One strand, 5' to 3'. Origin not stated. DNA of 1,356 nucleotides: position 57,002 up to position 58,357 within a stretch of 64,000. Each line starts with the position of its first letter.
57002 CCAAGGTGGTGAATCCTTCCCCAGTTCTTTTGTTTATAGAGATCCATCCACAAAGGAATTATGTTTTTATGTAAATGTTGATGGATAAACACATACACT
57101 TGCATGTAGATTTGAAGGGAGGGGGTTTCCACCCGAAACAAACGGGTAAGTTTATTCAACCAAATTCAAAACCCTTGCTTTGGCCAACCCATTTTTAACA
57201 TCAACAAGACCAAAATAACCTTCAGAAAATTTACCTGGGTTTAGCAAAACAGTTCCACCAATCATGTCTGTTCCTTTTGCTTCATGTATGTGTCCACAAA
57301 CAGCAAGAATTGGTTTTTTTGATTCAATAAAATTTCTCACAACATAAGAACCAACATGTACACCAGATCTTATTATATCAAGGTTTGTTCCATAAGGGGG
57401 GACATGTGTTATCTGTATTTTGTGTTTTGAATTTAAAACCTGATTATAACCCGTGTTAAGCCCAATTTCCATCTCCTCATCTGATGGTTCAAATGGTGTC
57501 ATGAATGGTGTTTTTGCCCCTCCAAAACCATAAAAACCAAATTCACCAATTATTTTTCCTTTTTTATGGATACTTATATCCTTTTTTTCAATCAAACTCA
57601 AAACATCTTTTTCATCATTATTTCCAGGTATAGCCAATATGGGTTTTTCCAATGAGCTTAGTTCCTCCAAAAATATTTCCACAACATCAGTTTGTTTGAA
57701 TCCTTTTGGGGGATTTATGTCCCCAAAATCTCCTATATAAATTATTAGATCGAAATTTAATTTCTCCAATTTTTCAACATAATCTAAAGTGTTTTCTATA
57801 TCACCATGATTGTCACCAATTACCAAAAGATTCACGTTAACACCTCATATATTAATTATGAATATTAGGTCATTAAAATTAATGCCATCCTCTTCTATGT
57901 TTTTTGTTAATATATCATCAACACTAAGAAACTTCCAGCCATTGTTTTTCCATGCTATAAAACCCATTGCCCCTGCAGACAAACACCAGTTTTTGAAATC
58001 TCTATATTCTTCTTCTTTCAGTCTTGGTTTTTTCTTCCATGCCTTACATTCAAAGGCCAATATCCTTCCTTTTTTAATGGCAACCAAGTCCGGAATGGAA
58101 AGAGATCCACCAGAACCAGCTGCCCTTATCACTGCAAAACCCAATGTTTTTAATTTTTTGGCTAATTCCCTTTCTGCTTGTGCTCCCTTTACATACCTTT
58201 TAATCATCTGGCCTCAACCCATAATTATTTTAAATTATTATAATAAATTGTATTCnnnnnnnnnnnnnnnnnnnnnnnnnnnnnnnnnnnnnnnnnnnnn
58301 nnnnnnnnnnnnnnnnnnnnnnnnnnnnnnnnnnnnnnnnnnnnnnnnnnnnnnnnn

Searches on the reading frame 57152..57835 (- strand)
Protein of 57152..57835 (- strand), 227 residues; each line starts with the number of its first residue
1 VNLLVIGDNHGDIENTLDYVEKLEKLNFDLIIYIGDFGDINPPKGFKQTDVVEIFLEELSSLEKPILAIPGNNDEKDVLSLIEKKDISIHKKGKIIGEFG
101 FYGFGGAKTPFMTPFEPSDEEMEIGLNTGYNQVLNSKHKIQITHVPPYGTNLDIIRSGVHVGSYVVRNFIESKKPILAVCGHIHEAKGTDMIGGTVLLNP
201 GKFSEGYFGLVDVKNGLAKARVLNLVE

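Call 3: search_protein_families(library=pfam, proteins=[window:57152-57835:-], max_evalue=0.01)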
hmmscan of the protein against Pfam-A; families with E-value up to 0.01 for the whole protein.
window:57152-57835:- (227 aa): 3 families
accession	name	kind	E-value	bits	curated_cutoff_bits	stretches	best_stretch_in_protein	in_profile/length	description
PF00149.33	Metallophos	-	6.3e-16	59.8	21.5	1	1-185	1-190/191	Calcineurin-like phosphoesterase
PF14582.11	Metallophos_3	-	4.7e-15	56.1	28.2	1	51-215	77-251/259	Metallophosphoesterase, calcineurin superfamily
PF12850.12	Metallophos_2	-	3.1e-14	53.7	27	1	1-205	1-137/154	Calcineurin-like phosphoesterase superfamily domain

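Call 25: find_encoding_contigs(protein=window:57152-57835:-, flank=3000, max_places=6)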
Protein window:57152-57835:- (227 aa): no gene with exactly this product is on record in the collection.

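Call 37: search_protein_families(library=ncbifam, proteins=[window:57152-57835:-], max_evalue=1)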
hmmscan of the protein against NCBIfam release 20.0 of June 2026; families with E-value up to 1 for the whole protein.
window:57152-57835:- (227 aa): 6 families
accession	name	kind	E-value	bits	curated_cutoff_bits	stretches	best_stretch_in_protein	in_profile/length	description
TIGR00040.1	yfcE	subfamily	5.5e-12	46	56.25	1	1-83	1-72/158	YfcE family phosphodiesterase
NF006988.0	PRK09453.1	equivalog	5.7e-07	29.5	117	1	1-76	1-76/183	phosphodiesterase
TIGR00619.1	sbcd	subfamily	0.00012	21.9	77.65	1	20-82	32-94/252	exonuclease subunit SbcD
NF008359.0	PRK11148.1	equivalog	0.0018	17.8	225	1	24-92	52-115/275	3',5'-cyclic-AMP phosphodiesterase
NF033458.1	lipid_A_LpxG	equivalog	0.078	12.3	350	1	20-92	68-136/321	UDP-2,3-diacylglucosamine diphosphatase LpxG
NF041754.1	sbcd_Bac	equivalog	0.18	11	750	1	24-81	36-93/390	exonuclease subunit SbcD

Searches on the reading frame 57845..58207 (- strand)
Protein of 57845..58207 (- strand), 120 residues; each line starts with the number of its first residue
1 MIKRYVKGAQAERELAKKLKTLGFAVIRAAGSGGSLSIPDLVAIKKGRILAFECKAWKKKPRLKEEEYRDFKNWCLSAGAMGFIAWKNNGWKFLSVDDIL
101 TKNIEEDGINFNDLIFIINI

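Call 3: search_protein_families(library=pfam, proteins=[window:57845-58207:-], max_evalue=0.01)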
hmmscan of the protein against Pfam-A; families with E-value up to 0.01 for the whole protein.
window:57845-58207:- (120 aa): 3 families
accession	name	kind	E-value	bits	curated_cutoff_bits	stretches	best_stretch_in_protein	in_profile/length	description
PF01870.24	Hjc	-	2.4e-22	79.1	21.1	1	11-97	2-92/93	Archaeal holliday junction resolvase (hjc)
PF08378.17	NERD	-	0.0023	18.9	22.1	1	7-74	1-69/111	Nuclease-related domain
PF24608.2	PDDEXK_15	-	0.0071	16.7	27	1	6-61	4-66/164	Phage putative PDDEXK endonuclease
